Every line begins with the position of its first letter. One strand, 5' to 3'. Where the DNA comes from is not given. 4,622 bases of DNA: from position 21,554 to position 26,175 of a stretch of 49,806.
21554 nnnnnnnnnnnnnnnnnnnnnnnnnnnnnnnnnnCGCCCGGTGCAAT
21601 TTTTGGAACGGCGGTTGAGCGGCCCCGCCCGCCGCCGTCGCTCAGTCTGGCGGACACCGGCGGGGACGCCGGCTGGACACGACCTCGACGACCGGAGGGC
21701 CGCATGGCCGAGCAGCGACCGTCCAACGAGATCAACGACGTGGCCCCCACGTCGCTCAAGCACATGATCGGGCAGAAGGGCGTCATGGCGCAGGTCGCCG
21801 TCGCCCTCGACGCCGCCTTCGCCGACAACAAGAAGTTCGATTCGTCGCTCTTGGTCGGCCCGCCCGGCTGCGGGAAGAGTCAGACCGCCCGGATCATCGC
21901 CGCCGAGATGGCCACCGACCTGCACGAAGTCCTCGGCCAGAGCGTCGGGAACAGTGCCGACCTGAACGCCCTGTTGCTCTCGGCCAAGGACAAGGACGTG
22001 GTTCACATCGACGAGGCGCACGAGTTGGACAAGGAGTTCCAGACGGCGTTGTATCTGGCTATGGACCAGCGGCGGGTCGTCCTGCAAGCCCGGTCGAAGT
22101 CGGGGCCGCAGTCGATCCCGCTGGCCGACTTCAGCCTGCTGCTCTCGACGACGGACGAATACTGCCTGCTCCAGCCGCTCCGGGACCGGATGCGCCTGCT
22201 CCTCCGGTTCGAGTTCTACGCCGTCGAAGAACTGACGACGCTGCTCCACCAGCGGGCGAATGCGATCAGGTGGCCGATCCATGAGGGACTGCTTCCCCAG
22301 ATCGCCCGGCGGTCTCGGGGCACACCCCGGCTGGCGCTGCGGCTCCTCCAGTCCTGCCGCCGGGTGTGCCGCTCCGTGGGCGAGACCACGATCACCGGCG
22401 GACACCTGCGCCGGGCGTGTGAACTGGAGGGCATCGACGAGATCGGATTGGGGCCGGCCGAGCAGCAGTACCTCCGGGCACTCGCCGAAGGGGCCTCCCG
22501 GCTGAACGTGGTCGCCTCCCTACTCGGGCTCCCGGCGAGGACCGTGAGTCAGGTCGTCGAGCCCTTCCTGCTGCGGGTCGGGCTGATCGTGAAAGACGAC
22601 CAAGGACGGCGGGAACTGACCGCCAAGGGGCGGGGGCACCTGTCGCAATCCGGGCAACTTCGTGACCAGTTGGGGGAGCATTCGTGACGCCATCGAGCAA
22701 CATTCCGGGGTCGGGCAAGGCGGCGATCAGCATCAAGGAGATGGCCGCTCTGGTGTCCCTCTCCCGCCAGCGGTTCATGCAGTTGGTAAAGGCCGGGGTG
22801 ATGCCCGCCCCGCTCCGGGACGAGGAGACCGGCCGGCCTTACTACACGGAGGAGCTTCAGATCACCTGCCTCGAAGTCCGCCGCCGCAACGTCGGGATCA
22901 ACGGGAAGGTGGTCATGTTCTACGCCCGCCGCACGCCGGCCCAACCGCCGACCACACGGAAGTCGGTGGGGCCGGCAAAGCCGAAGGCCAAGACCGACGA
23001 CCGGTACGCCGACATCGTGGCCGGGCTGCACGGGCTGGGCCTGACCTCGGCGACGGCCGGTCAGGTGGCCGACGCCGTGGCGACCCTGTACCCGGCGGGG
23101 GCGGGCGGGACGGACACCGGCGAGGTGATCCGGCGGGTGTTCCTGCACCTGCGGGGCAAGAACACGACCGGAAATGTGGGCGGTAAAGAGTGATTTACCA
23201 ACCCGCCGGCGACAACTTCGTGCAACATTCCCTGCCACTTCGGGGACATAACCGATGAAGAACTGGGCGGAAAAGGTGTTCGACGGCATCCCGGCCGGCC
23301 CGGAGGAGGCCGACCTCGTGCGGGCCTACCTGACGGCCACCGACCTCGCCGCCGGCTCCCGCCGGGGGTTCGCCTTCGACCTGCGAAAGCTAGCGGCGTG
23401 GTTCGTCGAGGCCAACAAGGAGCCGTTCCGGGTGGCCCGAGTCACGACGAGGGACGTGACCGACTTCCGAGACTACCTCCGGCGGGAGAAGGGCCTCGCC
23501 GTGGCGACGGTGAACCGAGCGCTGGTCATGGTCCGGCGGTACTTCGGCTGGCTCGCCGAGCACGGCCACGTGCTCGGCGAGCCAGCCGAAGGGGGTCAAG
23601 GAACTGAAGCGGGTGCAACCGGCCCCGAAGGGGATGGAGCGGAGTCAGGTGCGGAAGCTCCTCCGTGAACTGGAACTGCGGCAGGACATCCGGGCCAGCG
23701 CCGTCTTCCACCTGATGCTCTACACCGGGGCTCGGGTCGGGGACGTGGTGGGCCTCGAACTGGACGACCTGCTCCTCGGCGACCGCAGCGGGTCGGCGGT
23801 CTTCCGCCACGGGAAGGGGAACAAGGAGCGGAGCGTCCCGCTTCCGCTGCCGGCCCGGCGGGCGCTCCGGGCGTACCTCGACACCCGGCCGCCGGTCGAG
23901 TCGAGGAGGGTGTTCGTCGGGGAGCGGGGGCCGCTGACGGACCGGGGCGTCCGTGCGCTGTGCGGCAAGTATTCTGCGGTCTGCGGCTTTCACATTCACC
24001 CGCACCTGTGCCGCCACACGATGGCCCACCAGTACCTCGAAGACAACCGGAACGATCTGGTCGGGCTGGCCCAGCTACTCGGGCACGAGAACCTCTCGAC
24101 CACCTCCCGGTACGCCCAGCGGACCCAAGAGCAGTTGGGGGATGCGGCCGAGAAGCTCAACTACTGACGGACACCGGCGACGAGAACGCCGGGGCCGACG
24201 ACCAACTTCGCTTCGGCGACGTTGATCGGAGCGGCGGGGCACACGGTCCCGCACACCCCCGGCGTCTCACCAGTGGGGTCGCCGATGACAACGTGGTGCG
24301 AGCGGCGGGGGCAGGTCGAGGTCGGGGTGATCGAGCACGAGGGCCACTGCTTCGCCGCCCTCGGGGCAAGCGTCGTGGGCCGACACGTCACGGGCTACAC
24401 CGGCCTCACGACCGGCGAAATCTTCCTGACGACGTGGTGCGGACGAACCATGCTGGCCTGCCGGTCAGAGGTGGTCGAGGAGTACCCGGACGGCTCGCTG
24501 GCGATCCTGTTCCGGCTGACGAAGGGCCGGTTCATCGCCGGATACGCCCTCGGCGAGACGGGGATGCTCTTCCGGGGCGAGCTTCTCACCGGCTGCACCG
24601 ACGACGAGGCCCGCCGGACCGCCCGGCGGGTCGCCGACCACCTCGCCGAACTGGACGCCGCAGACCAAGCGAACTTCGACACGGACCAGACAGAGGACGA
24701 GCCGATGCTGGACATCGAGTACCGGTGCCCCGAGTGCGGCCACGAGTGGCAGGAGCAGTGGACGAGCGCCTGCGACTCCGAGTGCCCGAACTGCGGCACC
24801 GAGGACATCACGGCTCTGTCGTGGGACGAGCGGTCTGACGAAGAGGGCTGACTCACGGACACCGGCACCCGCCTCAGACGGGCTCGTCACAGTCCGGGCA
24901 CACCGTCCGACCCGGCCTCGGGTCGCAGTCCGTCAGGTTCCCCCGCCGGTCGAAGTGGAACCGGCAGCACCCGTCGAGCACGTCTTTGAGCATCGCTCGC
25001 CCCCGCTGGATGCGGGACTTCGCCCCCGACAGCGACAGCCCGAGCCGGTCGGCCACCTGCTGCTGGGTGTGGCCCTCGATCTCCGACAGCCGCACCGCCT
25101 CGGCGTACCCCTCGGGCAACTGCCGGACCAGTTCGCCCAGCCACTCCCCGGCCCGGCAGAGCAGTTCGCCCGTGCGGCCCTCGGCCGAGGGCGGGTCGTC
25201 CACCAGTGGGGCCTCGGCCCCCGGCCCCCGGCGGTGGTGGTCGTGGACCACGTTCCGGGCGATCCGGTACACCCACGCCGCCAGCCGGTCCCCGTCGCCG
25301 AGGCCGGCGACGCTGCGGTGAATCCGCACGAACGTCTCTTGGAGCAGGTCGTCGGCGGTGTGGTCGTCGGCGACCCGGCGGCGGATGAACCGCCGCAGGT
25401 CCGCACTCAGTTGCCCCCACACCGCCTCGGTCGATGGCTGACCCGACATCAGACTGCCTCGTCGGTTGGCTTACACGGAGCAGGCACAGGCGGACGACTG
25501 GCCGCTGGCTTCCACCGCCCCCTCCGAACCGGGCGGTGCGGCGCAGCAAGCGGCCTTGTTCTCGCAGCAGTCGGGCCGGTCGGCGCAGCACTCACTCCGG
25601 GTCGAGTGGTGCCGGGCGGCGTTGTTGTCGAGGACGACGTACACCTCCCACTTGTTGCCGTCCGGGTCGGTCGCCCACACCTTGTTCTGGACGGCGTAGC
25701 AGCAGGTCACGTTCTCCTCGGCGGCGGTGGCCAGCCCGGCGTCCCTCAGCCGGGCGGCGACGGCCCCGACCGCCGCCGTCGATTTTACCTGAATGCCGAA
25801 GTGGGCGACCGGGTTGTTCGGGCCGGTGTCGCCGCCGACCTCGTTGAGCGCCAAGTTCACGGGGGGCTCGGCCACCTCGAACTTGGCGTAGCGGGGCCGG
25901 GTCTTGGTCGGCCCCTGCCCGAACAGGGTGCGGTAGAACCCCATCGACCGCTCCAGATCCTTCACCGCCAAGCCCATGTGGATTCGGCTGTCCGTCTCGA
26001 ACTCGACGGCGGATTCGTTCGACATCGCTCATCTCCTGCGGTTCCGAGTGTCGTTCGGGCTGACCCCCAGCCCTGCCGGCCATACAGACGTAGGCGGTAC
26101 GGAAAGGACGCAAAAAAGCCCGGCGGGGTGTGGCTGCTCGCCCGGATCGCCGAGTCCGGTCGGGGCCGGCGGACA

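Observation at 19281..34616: At least 18 copies of a 14-nt motif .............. confined to a 15-kb block, mostly at fixed distance upstream of start codons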

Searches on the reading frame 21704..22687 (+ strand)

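Call 7: search_protein_families(library=pfam, proteins=[window:21704-22687:+], max_evalue=0.01)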
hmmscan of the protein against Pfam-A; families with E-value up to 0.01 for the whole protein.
window:21704-22687:+ (327 aa): 17 families
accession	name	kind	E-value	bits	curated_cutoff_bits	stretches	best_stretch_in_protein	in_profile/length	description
PF05496.18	RuvB_N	-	2.9e-29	102.3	27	1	14-167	2-157/159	Holliday junction DNA helicase RuvB P-loop domain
PF05491.19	RuvB_C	-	2.4e-14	53.5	24.7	1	246-313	1-71/72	RuvB C-terminal winged helix domain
PF00004.35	AAA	-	2.5e-11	44.6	21.2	1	49-169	2-129/131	ATPase family associated with various cellular activities (AAA)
PF17864.7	AAA_lid_4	-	3.2e-11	43.3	27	1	172-245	1-74/74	RuvB AAA lid domain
PF07728.20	AAA_5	-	7.4e-08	32.9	22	1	48-163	2-139/139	AAA domain (dynein-related subfamily)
PF03215.21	Rad17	-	1.8e-05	25.2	23.8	1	15-77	15-77/186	Rad17 P-loop domain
PF13238.12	AAA_18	-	0.00031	21.6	29.4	1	49-119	2-62/128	AAA domain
PF13401.12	AAA_22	-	0.0013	19.5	27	0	49-69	9-29/130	AAA domain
PF05673.19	DUF815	-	0.002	17.7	23.8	1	8-103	17-114/249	Protein of unknown function (DUF815)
PF00910.28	RNA_helicase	-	0.0027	18.6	21.5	1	50-110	3-63/105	RNA helicase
PF20720.3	nSTAND3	-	0.0027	17.8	27.2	1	48-104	20-73/155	Novel STAND NTPase 3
PF13191.12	AAA_16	-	0.0049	17.8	32.6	0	23-71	4-50/167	AAA ATPase domain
PF00493.29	MCM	-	0.0061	16.1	23.3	0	87-127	112-152/224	MCM P-loop domain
PF14532.12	Sigma54_activ_2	-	0.0063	17.2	25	0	49-123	25-96/138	Sigma-54 interaction domain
PF00158.32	Sigma54_activat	-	0.0076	16.4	20.2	0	22-74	2-51/168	Sigma-54 interaction domain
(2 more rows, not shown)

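Call 25: search_protein_families(library=phrogs, proteins=[window:21704-22687:+], max_evalue=0.01)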
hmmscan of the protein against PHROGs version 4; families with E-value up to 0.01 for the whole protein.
window:21704-22687:+ (327 aa): 13 families
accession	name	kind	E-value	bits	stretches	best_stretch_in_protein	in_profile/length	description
phrog_168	-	DNA, RNA and nucleotide metabolism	1.1e-19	72.3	1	12-225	14-217/314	clamp loader of DNA polymerase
phrog_5846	-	DNA, RNA and nucleotide metabolism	4.7e-12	46.8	1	15-116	12-114/380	clamp loader of DNA polymerase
phrog_3757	-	unknown function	7.3e-08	33.2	1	43-76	124-157/367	-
phrog_7998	-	unknown function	2e-06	28.2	1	19-233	17-242/339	-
phrog_11838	-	DNA, RNA and nucleotide metabolism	5e-06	26.9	1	15-231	13-218/420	clamp loader of DNA polymerase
phrog_296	-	integration and excision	2.9e-05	24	0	49-69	322-342/626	DNA transposition protein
phrog_10401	-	other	0.0002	21.2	1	48-76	463-496/667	ATPase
phrog_34956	-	unknown function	0.00053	20.7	1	17-69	186-238/295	-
phrog_8638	-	unknown function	0.0023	17.6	1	48-114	308-379/568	-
phrog_1297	-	other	0.0028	17.7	1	47-98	27-77/356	ATPase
phrog_7485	-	unknown function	0.0036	17.3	1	47-104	229-285/430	-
phrog_9172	-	unknown function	0.0052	16.7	1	26-85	88-152/509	-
phrog_293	-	moron, auxiliary metabolic gene and host takeover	0.0099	14.9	0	43-73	161-191/1058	ABC transporter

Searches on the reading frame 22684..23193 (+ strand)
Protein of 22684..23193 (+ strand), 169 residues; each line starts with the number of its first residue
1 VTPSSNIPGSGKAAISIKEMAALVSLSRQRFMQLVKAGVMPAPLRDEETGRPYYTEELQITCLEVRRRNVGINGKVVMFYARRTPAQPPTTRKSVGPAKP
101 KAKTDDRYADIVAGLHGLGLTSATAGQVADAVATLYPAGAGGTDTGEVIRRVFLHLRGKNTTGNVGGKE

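Call 7: search_protein_families(library=pfam, proteins=[window:22684-23193:+], max_evalue=0.01)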
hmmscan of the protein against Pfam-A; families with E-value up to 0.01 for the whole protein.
window:22684-23193:+ (169 aa): 1 family
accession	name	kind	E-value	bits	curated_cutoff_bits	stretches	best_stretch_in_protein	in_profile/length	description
PF07499.19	RuvA_C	-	0.0011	19.9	24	1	107-151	2-41/47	RuvA, C-terminal domain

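Call 25: search_protein_families(library=phrogs, proteins=[window:22684-23193:+], max_evalue=0.01)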
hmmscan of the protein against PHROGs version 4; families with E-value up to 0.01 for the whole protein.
window:22684-23193:+ (169 aa): 1 family
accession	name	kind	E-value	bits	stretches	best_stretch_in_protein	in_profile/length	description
phrog_66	-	integration and excision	0.0062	17.3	1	4-110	83-171/412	excisionase and transcriptional regulator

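Call 35: search_solved_structures(query=window:22684-23193:+, max_evalue=1)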
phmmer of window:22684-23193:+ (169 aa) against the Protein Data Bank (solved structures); distinct sequences matched with E-value up to 1: 0.

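Call 47: find_homologous_proteins(query=window:22684-23193:+)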
Query window:22684-23193:+ (169 aa): 146 proteins with E <= 0.001 among 424 candidates; the best 120 are listed.
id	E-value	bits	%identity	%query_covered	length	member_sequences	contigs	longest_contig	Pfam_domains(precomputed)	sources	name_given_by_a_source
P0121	1.2e-104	365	100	100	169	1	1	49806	-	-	-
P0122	1.3e-88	313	88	100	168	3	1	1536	-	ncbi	-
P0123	1.4e-72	261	70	100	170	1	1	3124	-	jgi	-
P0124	2.4e-72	260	75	100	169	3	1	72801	-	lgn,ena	-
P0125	3.8e-70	253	73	100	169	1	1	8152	-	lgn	-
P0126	1.1e-69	251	72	100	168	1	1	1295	-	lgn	-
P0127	2.4e-68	247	73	100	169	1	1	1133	-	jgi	jgi:hypothetical protein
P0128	2.5e-68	247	69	100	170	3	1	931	-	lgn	-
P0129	4.1e-68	246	71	100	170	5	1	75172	-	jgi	-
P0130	1.3e-67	245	70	99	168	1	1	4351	-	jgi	jgi:hypothetical protein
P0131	4.4e-67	243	70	100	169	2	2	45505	-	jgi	jgi:hypothetical protein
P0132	1.1e-65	239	69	100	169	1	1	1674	-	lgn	-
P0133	5.1e-65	236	69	93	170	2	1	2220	-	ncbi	-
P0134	4.4e-64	233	73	89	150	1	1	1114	-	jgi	jgi:hypothetical protein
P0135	1.3e-63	232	69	100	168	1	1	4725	-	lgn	-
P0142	6.2e-61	223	67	95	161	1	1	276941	-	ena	-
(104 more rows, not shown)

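Call 89: find_encoding_contigs(protein=P0142, flank=10000, max_places=1)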
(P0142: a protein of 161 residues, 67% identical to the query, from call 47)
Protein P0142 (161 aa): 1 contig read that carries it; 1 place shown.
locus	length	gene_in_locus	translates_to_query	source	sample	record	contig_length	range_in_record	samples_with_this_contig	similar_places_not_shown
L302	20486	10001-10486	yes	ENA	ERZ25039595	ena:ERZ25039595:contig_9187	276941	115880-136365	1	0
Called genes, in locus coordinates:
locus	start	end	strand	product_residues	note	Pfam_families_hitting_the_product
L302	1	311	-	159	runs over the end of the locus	PF01695:IstB_IS21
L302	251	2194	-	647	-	PF27155:Y4rL_C, PF13191:AAA_16 (faint), PF22483:Mu-transpos_C_2, PF01695:IstB_IS21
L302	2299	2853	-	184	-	PF10127:RlaP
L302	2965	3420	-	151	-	PF19834:DUF6314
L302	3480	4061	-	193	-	PF13599:Pentapeptide_4 (weak), PF13576:Pentapeptide_3 (faint), PF00805:Pentapeptide, PF13599:Pentapeptide_4, PF00805:Pentapeptide (weak)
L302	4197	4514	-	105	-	-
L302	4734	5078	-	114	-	-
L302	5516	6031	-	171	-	PF00582:Usp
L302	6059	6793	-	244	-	-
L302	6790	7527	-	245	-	-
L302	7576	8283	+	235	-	-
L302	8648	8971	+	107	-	-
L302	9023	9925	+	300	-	PF05496:RuvB_N, PF00004:AAA, PF07728:AAA_5, PF17864:AAA_lid_4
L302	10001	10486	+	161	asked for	-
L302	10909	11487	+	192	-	PF00589:Phage_integrase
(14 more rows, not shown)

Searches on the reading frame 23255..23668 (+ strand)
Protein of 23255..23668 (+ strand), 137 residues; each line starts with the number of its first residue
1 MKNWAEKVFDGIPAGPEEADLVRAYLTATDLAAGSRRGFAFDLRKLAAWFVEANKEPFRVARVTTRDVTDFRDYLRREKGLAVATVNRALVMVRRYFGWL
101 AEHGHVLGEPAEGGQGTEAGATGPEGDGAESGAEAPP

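Call 7: search_protein_families(library=pfam, proteins=[window:23255-23668:+], max_evalue=0.01)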
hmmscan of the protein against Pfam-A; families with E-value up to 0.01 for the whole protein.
window:23255-23668:+ (137 aa): 2 families
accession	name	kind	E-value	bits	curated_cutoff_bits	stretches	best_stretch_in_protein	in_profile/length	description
PF02899.23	Phage_int_SAM_1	-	5e-06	27.1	22.3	1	28-102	11-81/83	Phage integrase, N-terminal SAM-like domain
PF13495.12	Phage_int_SAM_4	-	7e-06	26.8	27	1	22-102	5-80/85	Phage integrase, N-terminal SAM-like domain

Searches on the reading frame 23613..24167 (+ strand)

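Call 7: search_protein_families(library=pfam, proteins=[window:23613-24167:+], max_evalue=0.01)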
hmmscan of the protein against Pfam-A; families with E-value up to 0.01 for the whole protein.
window:23613-24167:+ (184 aa): 1 family
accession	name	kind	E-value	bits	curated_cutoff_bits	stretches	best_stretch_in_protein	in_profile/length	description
PF00589.27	Phage_integrase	-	1.3e-25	90.6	27.1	1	8-172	3-170/172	Phage integrase family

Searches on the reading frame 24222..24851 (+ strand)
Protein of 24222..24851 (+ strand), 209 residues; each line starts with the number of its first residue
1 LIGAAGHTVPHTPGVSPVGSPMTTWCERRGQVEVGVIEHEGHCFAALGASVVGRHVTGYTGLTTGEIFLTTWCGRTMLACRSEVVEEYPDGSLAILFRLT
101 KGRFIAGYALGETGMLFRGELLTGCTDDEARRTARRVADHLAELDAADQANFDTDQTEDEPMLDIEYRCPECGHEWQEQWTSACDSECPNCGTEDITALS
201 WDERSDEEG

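Call 7: search_protein_families(library=pfam, proteins=[window:24222-24851:+], max_evalue=0.01)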
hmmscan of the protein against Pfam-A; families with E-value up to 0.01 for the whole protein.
window:24222-24851:+ (209 aa): 7 families
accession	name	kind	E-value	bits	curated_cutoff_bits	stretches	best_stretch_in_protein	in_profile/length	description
PF09723.15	Zn_ribbon_8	-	1.3e-05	25.5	34.4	1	166-195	5-36/41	Zinc ribbon domain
PF01096.23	Zn_ribbon_TFIIS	-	2.9e-05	24.2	21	0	158-177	21-39/39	Transcription factor S-II (TFIIS)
PF01155.25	HypA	-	0.00035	21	28.9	1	164-200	68-101/112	Hydrogenase/urease nickel incorporation, metallochaperone, hypA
PF08271.17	Zn_Ribbon_TF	-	0.00043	20.2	29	0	166-178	19-31/43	TFIIB zinc-binding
PF14311.12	DUF4379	-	0.00062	20.4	24.5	1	165-192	26-54/56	Probable Treble clef zinc finger domain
PF13240.11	Zn_Ribbon_1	-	0.0024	18.1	25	0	188-193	16-21/23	zinc-ribbon domain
PF23458.2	DUF7130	-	0.0089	16.4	35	0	161-201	48-86/89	Domain of unknown function (DUF7130)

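Call 25: search_protein_families(library=phrogs, proteins=[window:24222-24851:+], max_evalue=0.01)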
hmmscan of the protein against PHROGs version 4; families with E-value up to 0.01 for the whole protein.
window:24222-24851:+ (209 aa): 3 families
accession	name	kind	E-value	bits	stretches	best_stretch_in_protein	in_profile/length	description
phrog_9188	-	unknown function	0.0034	18.6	1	165-194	37-63/70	-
phrog_681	-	DNA, RNA and nucleotide metabolism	0.0045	16.6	1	165-201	400-433/576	endonuclease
phrog_4852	-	unknown function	0.0048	17.6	1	159-194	6-38/194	-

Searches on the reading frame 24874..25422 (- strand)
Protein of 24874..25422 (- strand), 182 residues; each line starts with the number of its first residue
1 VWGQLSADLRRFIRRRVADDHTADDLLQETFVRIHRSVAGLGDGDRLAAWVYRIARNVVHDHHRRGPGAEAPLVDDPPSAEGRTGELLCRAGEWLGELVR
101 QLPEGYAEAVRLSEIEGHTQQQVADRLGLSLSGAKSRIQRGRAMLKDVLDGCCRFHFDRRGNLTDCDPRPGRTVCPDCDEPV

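Call 7: search_protein_families(library=pfam, proteins=[window:24874-25422:-], max_evalue=0.01)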
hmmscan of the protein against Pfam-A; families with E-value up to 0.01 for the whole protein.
window:24874-25422:- (182 aa): 5 families
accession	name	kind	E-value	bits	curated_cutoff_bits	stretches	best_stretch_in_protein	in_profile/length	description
PF04542.20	Sigma70_r2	-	4e-14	52.6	24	1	5-65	5-67/71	Sigma-70 region 2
PF08281.18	Sigma70_r4_2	-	1e-13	51.1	25.7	1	93-145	2-54/54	Sigma-70, region 4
PF04545.22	Sigma70_r4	-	2.6e-06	27.3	24.1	1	100-146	3-49/50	Sigma-70, region 4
PF07638.17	Sigma70_ECF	-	0.001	19.4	21.1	1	2-148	23-182/185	ECF sigma factor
PF13412.12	HTH_24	-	0.0029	17.6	21.9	1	117-140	17-40/48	Winged helix-turn-helix DNA-binding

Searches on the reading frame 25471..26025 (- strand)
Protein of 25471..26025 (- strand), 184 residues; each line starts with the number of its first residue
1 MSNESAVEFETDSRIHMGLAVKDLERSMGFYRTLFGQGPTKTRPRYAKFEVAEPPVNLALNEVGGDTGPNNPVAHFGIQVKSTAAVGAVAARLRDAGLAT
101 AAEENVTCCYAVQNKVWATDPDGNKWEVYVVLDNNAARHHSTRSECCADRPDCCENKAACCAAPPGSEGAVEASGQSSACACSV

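Call 11: search_protein_families(library=pfam, proteins=[window:25471-26025:-], max_evalue=0.01)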
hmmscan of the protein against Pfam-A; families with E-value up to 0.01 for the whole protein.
window:25471-26025:- (184 aa): 4 families
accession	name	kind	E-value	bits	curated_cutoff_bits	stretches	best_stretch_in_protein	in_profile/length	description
PF00903.31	Glyoxalase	-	5e-15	56.4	20.6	1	16-128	4-121/121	Glyoxalase/Bleomycin resistance protein/Dioxygenase superfamily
PF18029.7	Glyoxalase_6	-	0.00075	20.6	23.6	1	19-128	4-105/106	Glyoxalase-like domain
PF22677.2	Ble-like_N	-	0.0011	19.2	24.5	1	16-36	4-24/41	Bleomycin resistance protein-like N-terminal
PF13669.12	Glyoxalase_4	-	0.0066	17.2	27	0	16-43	2-29/109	Glyoxalase/Bleomycin resistance protein/Dioxygenase superfamily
